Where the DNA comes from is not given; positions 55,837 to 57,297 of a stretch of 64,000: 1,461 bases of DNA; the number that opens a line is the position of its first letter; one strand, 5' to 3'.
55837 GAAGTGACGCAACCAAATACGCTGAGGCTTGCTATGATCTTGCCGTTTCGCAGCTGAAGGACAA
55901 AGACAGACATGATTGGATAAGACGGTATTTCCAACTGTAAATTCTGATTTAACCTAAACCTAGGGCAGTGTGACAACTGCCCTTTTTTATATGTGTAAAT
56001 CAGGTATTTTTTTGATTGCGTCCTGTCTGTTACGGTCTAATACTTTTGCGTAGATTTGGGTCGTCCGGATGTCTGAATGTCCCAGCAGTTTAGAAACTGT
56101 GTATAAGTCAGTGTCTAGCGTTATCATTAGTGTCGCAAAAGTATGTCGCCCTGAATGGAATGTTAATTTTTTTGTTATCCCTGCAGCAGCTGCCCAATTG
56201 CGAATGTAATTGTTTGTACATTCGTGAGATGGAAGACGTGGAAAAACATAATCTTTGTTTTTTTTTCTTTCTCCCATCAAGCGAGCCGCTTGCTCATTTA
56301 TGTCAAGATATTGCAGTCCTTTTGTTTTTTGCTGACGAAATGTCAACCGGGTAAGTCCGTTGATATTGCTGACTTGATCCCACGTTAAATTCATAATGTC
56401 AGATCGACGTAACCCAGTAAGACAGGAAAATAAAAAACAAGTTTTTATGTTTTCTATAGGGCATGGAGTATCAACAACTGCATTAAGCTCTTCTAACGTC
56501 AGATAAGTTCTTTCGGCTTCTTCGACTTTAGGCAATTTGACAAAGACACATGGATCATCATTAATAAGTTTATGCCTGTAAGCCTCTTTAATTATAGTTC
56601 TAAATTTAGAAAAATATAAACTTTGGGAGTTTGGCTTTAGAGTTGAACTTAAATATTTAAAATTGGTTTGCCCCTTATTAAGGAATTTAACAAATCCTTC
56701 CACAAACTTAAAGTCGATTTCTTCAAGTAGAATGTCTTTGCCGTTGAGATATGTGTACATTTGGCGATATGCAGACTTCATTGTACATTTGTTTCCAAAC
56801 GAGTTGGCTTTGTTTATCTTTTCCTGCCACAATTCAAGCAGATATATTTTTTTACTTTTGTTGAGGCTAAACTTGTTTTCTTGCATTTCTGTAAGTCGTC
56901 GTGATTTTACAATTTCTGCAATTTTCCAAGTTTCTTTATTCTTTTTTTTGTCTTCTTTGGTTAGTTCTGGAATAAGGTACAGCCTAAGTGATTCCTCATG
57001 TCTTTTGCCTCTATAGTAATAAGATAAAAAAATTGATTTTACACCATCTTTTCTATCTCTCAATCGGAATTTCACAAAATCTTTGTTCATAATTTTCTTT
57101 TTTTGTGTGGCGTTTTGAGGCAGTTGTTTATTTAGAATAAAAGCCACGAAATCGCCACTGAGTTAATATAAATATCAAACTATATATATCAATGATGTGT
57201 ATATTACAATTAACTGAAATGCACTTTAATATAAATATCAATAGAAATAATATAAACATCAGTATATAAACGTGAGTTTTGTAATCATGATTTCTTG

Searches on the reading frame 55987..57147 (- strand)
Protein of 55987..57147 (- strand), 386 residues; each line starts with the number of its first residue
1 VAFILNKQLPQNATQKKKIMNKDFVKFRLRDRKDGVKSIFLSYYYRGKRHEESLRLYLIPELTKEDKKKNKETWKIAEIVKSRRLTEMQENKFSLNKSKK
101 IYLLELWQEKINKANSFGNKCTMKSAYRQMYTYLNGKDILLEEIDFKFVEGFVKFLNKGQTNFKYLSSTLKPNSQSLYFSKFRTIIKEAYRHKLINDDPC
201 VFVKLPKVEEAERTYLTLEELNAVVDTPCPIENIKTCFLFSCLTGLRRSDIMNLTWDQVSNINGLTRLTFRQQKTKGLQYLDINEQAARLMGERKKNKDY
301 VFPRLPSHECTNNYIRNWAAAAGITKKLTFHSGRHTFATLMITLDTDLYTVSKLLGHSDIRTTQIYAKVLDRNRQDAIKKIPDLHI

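Call 77: search_protein_families(library=pfam, proteins=[window:55987-57147:-], max_evalue=0.001)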
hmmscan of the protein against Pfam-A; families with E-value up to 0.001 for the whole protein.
window:55987-57147:- (386 aa): 3 families
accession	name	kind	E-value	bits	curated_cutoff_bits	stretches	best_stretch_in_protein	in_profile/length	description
PF00589.27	Phage_integrase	-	9.1e-25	87.8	27.1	1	218-371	5-170/172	Phage integrase family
PF13102.12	Phage_int_SAM_5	-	8e-16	58.7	22.3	1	107-200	6-95/98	Phage integrase SAM-like domain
PF17293.8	Arm-DNA-bind_5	-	2.4e-07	31.6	22.6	1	32-86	9-67/87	Arm DNA-binding domain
